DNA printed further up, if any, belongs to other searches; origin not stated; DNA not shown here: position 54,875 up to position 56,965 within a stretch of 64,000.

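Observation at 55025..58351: B12-binding radical SAM enzyme with four exact 29-residue C-terminal repeats, paired with a second KAS II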

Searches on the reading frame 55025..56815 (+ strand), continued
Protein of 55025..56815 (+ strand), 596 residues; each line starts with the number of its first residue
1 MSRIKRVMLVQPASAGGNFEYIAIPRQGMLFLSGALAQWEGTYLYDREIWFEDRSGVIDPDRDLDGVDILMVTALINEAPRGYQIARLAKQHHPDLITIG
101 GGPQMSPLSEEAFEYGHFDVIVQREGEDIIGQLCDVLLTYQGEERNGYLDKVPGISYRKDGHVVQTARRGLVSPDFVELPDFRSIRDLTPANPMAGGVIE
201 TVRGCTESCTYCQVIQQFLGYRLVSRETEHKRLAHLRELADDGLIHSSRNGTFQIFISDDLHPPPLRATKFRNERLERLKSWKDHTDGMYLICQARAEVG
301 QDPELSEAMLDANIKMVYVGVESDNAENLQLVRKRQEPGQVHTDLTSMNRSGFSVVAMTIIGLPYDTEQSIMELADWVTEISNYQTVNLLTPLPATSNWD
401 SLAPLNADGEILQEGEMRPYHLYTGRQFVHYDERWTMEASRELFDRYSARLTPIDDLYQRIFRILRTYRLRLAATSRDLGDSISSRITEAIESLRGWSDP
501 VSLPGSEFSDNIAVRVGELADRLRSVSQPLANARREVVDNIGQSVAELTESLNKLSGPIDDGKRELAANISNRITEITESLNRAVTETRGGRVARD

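Call 40: find_homologous_proteins(query=A2, max_evalue=1e-20)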
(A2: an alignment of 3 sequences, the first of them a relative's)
Query A2 (3 sequences) (494 aa, profile of the alignment): 1263 proteins with E <= 1e-20 among 8000 candidates; the best 120 are listed.
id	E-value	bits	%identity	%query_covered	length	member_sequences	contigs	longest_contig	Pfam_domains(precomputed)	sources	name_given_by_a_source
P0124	5.8e-271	918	45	98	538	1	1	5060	PF04055.28,PF02310.25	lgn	-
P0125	2.3e-249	847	100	100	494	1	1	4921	PF04055.28,PF02310.25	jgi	-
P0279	5.1e-201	687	48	97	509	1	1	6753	PF04055.28,PF02310.25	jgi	jgi:radical SAM superfamily enzyme YgiQ (UPF0313 family)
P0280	1.1e-200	686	48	95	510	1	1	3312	PF04055.28,PF02310.25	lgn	-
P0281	1.2e-199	682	46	97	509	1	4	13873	PF04055.28,PF02310.25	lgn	-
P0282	1.4e-199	682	48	97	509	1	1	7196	PF04055.28,PF02310.25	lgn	-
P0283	1.9e-199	682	47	97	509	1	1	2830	PF04055.28,PF02310.25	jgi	jgi:radical SAM superfamily enzyme YgiQ (UPF0313 family)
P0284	1.2e-198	679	47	97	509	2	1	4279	PF04055.28,PF02310.25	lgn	-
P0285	8.4e-198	676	48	97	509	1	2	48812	PF04055.28,PF02310.25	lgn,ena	-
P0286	1.6e-197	675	46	97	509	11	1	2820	PF04055.28,PF02310.25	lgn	-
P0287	1.2e-195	669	48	98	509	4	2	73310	PF04055.28,PF02310.25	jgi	-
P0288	6.1e-195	667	48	97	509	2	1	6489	PF04055.28,PF02310.25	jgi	jgi:radical SAM superfamily enzyme YgiQ (UPF0313 family)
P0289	1.5e-192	659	44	96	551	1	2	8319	PF04055.28,PF02310.25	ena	-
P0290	2.3e-188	645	50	97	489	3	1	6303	PF04055.28,PF02310.25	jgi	jgi:anaerobic magnesium-protoporphyrin IX monomethyl ester cyclase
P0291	1.9e-187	642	48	98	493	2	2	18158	PF04055.28,PF02310.25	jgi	-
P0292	2.3e-187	642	48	96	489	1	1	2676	PF04055.28,PF02310.25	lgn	-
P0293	2.9e-187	642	52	95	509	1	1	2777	PF04055.28,PF02310.25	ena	-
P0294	5.3e-187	641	53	95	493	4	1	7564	PF04055.28,PF02310.25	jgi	-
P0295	1.4e-186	639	51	97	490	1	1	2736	PF04055.28,PF02310.25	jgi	jgi:radical SAM superfamily enzyme YgiQ (UPF0313 family)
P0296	3.5e-186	638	49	97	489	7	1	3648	PF04055.28,PF02310.25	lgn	-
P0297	3.9e-186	638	54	97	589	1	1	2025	PF04055.28,PF02310.25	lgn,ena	-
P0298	4.3e-186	638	51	96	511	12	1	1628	PF04055.28,PF02310.25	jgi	jgi:radical SAM superfamily enzyme YgiQ (UPF0313 family)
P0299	8.8e-186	637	54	97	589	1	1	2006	PF04055.28,PF02310.25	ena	-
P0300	1.5e-185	636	49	97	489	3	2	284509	PF04055.28,PF02310.25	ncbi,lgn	-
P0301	2.4e-185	635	50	98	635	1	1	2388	PF04055.28,PF01442.24,PF02310.25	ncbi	-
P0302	2.5e-185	635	54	96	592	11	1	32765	PF04055.28,PF02310.25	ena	-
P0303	3.4e-185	635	54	96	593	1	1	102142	PF04055.28,PF02310.25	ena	-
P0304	7.3e-185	634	49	97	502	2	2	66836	PF04055.28,PF02310.25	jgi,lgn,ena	-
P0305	8.2e-185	634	49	98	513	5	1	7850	PF04055.28,PF02310.25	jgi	jgi:radical SAM superfamily enzyme YgiQ (UPF0313 family)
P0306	1.0e-184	633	53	97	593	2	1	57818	PF04055.28,PF02310.25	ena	-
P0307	1.5e-184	633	52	96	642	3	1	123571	PF04055.28,PF01442.24,PF02310.25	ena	-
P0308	1.6e-184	633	53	97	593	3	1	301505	PF04055.28,PF02310.25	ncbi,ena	-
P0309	1.8e-184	632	53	96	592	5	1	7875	PF04055.28,PF02310.25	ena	-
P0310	2.6e-184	632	52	97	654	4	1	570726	PF04055.28,PF01442.24,PF02310.25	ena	-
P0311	2.7e-184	632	54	96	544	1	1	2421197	PF04055.28,PF02310.25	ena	-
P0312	3.5e-184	631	51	96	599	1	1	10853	PF04055.28,PF02310.25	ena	-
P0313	4.9e-184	631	55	96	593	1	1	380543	PF04055.28,PF01442.24,PF02310.25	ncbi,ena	-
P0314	5.3e-184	631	50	98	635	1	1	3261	PF04055.28,PF01442.24,PF02310.25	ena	-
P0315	5.6e-184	631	53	96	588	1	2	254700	PF04055.28,PF02310.25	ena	-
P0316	6.3e-184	631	53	96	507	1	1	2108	PF04055.28,PF02310.25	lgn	-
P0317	6.5e-184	631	53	95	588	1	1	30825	PF04055.28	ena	-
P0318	1.1e-183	630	52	98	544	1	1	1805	PF04055.28,PF02310.25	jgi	jgi:radical SAM superfamily enzyme YgiQ (UPF0313 family)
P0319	1.1e-183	630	48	98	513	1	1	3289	PF04055.28,PF02310.25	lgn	-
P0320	1.3e-183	630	52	96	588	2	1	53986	PF04055.28,PF02310.25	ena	-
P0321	1.4e-183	629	52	96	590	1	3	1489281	PF04055.28,PF02310.25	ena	-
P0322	1.5e-183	629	52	98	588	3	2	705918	PF04055.28,PF02310.25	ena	-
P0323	1.6e-183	629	52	96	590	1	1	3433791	PF04055.28,PF02310.25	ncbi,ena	-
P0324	2.2e-183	629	52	96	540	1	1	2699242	PF04055.28,PF02310.25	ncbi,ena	-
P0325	2.4e-183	629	53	98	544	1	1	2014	PF04055.28,PF02310.25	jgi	-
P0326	5.5e-183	628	47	97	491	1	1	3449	PF04055.28,PF02310.25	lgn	-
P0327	5.5e-183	628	52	96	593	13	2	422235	PF04055.28,PF02310.25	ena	-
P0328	6.0e-183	627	48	97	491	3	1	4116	PF04055.28,PF02310.25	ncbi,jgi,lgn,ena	jgi:radical SAM superfamily enzyme YgiQ (UPF0313 family)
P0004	7.1e-183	627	50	98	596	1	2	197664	PF04055.28,PF02310.25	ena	-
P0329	7.2e-183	627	50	98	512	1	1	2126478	PF04055.28,PF02310.25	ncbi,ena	-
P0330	8.7e-183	627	53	96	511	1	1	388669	PF04055.28,PF02310.25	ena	-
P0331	9.0e-183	627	51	96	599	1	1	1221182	PF04055.28,PF02310.25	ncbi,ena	-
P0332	9.3e-183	627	52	96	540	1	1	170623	PF04055.28,PF02310.25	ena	-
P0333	9.4e-183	627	53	95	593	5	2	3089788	PF04055.28,PF02310.25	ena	-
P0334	1.0e-182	627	51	94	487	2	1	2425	PF04055.28,PF02310.25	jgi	jgi:radical SAM superfamily enzyme YgiQ (UPF0313 family)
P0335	1.3e-182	626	52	97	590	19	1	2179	PF04055.28,PF02310.25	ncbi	-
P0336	1.3e-182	626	51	96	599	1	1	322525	PF04055.28,PF02310.25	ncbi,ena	-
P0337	1.4e-182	626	53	96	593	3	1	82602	PF04055.28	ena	-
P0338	1.5e-182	626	52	96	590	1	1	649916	PF04055.28,PF02310.25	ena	-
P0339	1.6e-182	626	53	96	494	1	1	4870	PF04055.28,PF02310.25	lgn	-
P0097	1.7e-182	626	52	95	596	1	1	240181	PF04055.28,PF02310.25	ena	-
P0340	1.7e-182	626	53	96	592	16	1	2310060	PF04055.28,PF02310.25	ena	-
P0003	1.9e-182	626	50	98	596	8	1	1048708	PF04055.28,PF02310.25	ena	-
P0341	1.9e-182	626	47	97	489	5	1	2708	PF04055.28,PF02310.25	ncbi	-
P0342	2.1e-182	626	51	96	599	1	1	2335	PF04055.28,PF02310.25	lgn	-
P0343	2.1e-182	626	51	96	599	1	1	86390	PF04055.28,PF02310.25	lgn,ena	-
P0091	2.2e-182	626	51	95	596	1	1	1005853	PF04055.28,PF02310.25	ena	-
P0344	2.3e-182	626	51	96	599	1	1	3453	PF04055.28,PF02310.25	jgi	jgi:radical SAM superfamily enzyme YgiQ (UPF0313 family)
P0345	2.5e-182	625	51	96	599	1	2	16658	PF04055.28,PF02310.25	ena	-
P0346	2.6e-182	625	53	96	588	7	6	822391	PF04055.28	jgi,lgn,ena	jgi:radical SAM superfamily enzyme YgiQ (UPF0313 family)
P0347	2.6e-182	625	51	96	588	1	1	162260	PF04055.28,PF02310.25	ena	-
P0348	2.6e-182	625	51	95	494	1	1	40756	PF04055.28,PF02310.25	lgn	-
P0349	2.7e-182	625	49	96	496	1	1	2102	PF04055.28,PF02310.25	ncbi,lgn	-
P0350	2.9e-182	625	51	96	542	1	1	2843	PF04055.28,PF02310.25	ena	-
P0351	3.4e-182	625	51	99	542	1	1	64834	PF04055.28,PF02310.25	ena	-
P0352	3.6e-182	625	51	99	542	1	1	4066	PF04055.28,PF02310.25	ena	-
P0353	3.6e-182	625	53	97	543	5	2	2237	PF04055.28,PF02310.25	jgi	jgi:radical SAM superfamily enzyme YgiQ (UPF0313 family)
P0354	3.6e-182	625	51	96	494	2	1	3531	PF04055.28,PF02310.25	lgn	-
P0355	3.8e-182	625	51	96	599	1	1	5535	PF04055.28,PF02310.25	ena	-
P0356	4.1e-182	625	51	96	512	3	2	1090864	PF04055.28,PF02310.25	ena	-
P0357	4.1e-182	625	51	96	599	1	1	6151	PF04055.28,PF02310.25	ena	-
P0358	4.4e-182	625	51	96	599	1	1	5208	PF04055.28,PF02310.25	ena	-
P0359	4.5e-182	625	51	96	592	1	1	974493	PF04055.28,PF02310.25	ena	-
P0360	4.6e-182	624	51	97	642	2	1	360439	PF04055.28,PF01442.24,PF02310.25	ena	-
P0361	5.1e-182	624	51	97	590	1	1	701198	PF04055.28,PF01442.24,PF02310.25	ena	-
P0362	5.1e-182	624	52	97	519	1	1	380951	PF04055.28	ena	-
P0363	5.3e-182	624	51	98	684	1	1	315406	PF04055.28,PF01442.24,PF02310.25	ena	-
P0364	5.3e-182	624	50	96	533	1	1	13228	PF04055.28,PF02310.25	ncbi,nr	ncbi:MAG: radical SAM protein, partial [Chloroflexi bacterium]|nr:radical SAM protein [Chloroflexota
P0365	5.8e-182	624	51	96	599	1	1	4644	PF04055.28,PF02310.25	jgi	-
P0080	6.0e-182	624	51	95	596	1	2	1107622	PF04055.28,PF02310.25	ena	-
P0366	6.1e-182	624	51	96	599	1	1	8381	PF04055.28,PF02310.25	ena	-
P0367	6.1e-182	624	51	96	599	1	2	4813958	PF04055.28,PF02310.25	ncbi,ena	-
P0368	6.1e-182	624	51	98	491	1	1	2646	PF04055.28,PF02310.25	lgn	-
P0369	6.1e-182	624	51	96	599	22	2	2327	PF04055.28,PF02310.25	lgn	-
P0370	6.3e-182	624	53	96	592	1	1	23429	PF04055.28,PF02310.25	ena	-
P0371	6.5e-182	624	49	96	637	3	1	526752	PF04055.28,PF01442.24,PF02310.25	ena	-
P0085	6.6e-182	624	51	95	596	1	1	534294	PF04055.28,PF02310.25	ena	-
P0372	6.7e-182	624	51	96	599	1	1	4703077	PF04055.28,PF02310.25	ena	-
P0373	7.0e-182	624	50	98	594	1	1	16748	PF04055.28,PF02310.25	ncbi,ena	-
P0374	7.1e-182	624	52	96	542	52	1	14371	PF04055.28,PF02310.25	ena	-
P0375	7.1e-182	624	50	98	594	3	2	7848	PF04055.28,PF02310.25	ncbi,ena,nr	ncbi:MAG TPA: hypothetical protein DCE26_00095 [Dehalococcoidia bacterium]|nr:hypothetical protein [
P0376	7.3e-182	624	53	96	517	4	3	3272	PF04055.28,PF02310.25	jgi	-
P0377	7.5e-182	624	50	96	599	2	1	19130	PF04055.28,PF02310.25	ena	-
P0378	7.5e-182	624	53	96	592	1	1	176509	PF04055.28,PF02310.25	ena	-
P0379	7.8e-182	624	51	96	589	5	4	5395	PF04055.28,PF02310.25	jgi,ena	-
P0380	7.9e-182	624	51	96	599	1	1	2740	PF04055.28,PF02310.25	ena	-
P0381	8.0e-182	624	51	96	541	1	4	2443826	PF04055.28,PF02310.25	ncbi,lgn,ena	-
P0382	8.9e-182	624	51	96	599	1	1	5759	PF04055.28,PF02310.25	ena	-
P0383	9.1e-182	624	52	96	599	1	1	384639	PF04055.28,PF02310.25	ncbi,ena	-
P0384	9.6e-182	623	51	96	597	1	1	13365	PF04055.28,PF02310.25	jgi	-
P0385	1.0e-181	623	54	96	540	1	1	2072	PF04055.28,PF02310.25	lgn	-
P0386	1.0e-181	623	53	96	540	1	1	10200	PF04055.28,PF02310.25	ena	-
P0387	1.1e-181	623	51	96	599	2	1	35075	PF04055.28,PF02310.25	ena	-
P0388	1.1e-181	623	51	96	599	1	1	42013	PF04055.28,PF02310.25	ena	-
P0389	1.1e-181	623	53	96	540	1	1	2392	PF04055.28,PF02310.25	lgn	-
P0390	1.1e-181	623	51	96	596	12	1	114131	PF04055.28,PF02310.25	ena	-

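Call 41: find_encoding_contigs(protein=P0300, flank=7000, max_places=2)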
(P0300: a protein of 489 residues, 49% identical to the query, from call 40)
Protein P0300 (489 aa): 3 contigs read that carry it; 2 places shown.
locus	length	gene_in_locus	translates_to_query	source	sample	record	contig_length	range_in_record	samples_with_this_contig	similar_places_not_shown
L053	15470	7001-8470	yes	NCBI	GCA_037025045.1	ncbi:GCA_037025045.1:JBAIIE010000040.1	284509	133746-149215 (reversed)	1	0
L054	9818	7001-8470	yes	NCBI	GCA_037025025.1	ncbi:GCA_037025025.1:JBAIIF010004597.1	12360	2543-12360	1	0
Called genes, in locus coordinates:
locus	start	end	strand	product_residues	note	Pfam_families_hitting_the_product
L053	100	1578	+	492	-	-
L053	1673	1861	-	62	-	-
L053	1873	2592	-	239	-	PF08028:Acyl-CoA_dh_2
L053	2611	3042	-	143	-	PF02771:Acyl-CoA_dh_N (weak)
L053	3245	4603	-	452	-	PF03447:NAD_binding_3 (weak), PF21135:DRL_cat, PF08666:SAF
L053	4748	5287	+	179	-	PF06146:PsiE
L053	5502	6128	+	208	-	PF07638:Sigma70_ECF, PF04542:Sigma70_r2, PF13556:HTH_30 (faint), PF08281:Sigma70_r4_2, PF04545:Sigma70_r4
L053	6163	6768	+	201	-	PF13671:AAA_33 (weak)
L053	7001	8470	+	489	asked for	PF02310:B12-binding (weak), PF04055:Radical_SAM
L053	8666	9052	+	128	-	-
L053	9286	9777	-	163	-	-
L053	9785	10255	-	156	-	PF07977:FabA, PF22818:ApeI-like, PF01575:MaoC_dehydratas (weak)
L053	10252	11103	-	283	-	PF02811:PHP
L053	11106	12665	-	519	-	PF12072:RNase_Y_N, PF00013:KH_1, PF08668:HDOD (faint), PF01966:HD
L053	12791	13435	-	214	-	PF21982:RecX_HTH1, PF02631:RecX_HTH2 (faint), PF21981:RecX_HTH3 (weak)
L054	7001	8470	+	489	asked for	PF02310:B12-binding (weak), PF04055:Radical_SAM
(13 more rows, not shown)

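Call 42: find_encoding_contigs(protein=P0287, flank=7000, max_places=2)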
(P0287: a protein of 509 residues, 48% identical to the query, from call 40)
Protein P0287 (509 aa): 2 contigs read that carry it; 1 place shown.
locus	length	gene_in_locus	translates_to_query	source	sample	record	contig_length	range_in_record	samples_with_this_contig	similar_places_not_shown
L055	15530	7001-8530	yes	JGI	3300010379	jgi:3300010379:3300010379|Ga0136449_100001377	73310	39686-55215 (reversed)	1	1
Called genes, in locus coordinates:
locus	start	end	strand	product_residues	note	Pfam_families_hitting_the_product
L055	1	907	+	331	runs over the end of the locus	PF00814:TsaD, PF22521:HypF_C_2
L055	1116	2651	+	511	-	PF07994:NAD_binding_5, PF01658:Inos-1-P_synth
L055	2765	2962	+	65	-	-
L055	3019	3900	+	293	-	PF03279:Lip_A_acyltrans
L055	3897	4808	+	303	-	PF03279:Lip_A_acyltrans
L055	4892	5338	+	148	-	PF01648:ACPS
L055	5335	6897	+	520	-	PF03853:YjeF_N, PF01256:Carb_kinase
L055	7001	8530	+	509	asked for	PF02310:B12-binding (weak), PF04055:Radical_SAM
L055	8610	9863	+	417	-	PF00109:ketoacyl-synt, PF02801:Ketoacyl-synt_C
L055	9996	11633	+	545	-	PF01368:DHH, PF02272:DHHA1, PF17768:RecJ_OB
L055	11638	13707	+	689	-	PF00009:GTP_EFTU, PF22042:EF-G_D2, PF03144:GTP_EFTU_D2, PF14492:EFG_III, PF03764:EFG_IV, PF00679:EFG_C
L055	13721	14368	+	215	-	PF00156:Pribosyltran (weak)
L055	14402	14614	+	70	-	-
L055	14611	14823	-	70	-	PF12728:HTH_17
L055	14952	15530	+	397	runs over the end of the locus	PF00266:Aminotran_5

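Call 43: find_encoding_contigs(protein=P0329, flank=7000, max_places=2)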
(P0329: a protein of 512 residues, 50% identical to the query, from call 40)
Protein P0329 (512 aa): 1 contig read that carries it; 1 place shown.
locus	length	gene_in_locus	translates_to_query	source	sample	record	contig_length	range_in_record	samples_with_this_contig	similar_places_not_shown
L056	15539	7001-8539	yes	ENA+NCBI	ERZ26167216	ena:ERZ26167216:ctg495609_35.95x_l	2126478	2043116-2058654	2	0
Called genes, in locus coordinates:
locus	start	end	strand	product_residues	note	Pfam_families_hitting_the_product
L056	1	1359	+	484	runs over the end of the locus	PF00083:Sugar_tr, PF07690:MFS_1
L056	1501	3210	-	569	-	PF01368:DHH, PF02272:DHHA1, PF17768:RecJ_OB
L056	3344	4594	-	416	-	PF00109:ketoacyl-synt, PF02801:Ketoacyl-synt_C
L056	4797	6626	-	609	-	PF19291:TREH_N, PF00723:Glyco_hydro_15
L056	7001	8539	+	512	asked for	PF02310:B12-binding, PF04055:Radical_SAM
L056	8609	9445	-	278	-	PF00753:Lactamase_B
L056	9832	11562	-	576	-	PF02776:TPP_enzyme_N, PF00205:TPP_enzyme_M, PF02775:TPP_enzyme_C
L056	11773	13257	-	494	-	PF02347:GDC-P, PF21478:GcvP2_C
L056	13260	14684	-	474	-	PF02347:GDC-P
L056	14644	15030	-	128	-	PF01597:GCV_H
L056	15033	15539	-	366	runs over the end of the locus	PF01571:GCV_T, PF08669:GCV_T_C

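Call 46: find_encoding_contigs(protein=P0304, flank=7000, max_places=1)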
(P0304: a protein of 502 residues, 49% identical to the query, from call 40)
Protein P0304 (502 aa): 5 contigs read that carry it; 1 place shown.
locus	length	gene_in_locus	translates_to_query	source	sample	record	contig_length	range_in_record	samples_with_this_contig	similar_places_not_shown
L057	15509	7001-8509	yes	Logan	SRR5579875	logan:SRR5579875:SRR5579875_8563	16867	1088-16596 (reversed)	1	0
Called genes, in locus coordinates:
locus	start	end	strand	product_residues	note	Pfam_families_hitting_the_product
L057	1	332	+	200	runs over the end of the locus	?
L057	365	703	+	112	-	PF00543:P-II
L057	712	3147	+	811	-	PF08335:GlnD_UR_UTase (weak), PF01966:HD (weak), PF01842:ACT (faint)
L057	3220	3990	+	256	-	PF00753:Lactamase_B, PF12706:Lactamase_B_2 (weak)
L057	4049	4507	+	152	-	PF01648:ACPS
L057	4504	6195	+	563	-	PF03853:YjeF_N, PF01256:Carb_kinase, PF08543:Phos_pyr_kin (weak)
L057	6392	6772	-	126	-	PF01638:HxlR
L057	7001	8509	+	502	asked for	PF02310:B12-binding (weak), PF04055:Radical_SAM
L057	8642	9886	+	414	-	PF00109:ketoacyl-synt, PF02801:Ketoacyl-synt_C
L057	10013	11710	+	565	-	PF01368:DHH, PF02272:DHHA1 (weak), PF17768:RecJ_OB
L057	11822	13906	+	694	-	PF00009:GTP_EFTU, PF22042:EF-G_D2, PF03144:GTP_EFTU_D2, PF14492:EFG_III, PF03764:EFG_IV, PF00679:EFG_C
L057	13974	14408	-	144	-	-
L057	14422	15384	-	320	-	PF06574:FAD_syn, PF01467:CTP_transf_like (faint), PF01687:Flavokinase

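Call 47: find_encoding_contigs(protein=P0348, flank=7000, max_places=1)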
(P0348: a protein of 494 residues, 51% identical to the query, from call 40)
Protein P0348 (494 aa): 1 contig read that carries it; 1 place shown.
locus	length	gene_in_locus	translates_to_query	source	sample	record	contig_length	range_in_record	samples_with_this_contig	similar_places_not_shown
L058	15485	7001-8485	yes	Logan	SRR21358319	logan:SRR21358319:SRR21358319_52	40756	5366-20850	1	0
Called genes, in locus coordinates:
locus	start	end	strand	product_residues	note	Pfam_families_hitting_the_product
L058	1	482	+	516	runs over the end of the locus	PF00140:Sigma70_r1_2, PF04542:Sigma70_r2, PF04539:Sigma70_r3, PF04545:Sigma70_r4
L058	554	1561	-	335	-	PF00389:2-Hacid_dh, PF02826:2-Hacid_dh_C, PF03446:NAD_binding_2 (weak)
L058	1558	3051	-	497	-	PF00370:FGGY_N, PF02782:FGGY_C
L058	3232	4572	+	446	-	PF02310:B12-binding, PF04055:Radical_SAM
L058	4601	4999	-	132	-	-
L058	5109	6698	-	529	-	PF00174:Oxidored_molyb, PF03404:Mo-co_dimer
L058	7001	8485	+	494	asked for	PF02310:B12-binding, PF04055:Radical_SAM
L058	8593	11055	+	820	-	PF02515:CoA_transf_3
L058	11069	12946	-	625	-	PF19190:BACON_2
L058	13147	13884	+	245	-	PF00149:Metallophos, PF12850:Metallophos_2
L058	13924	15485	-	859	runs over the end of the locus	-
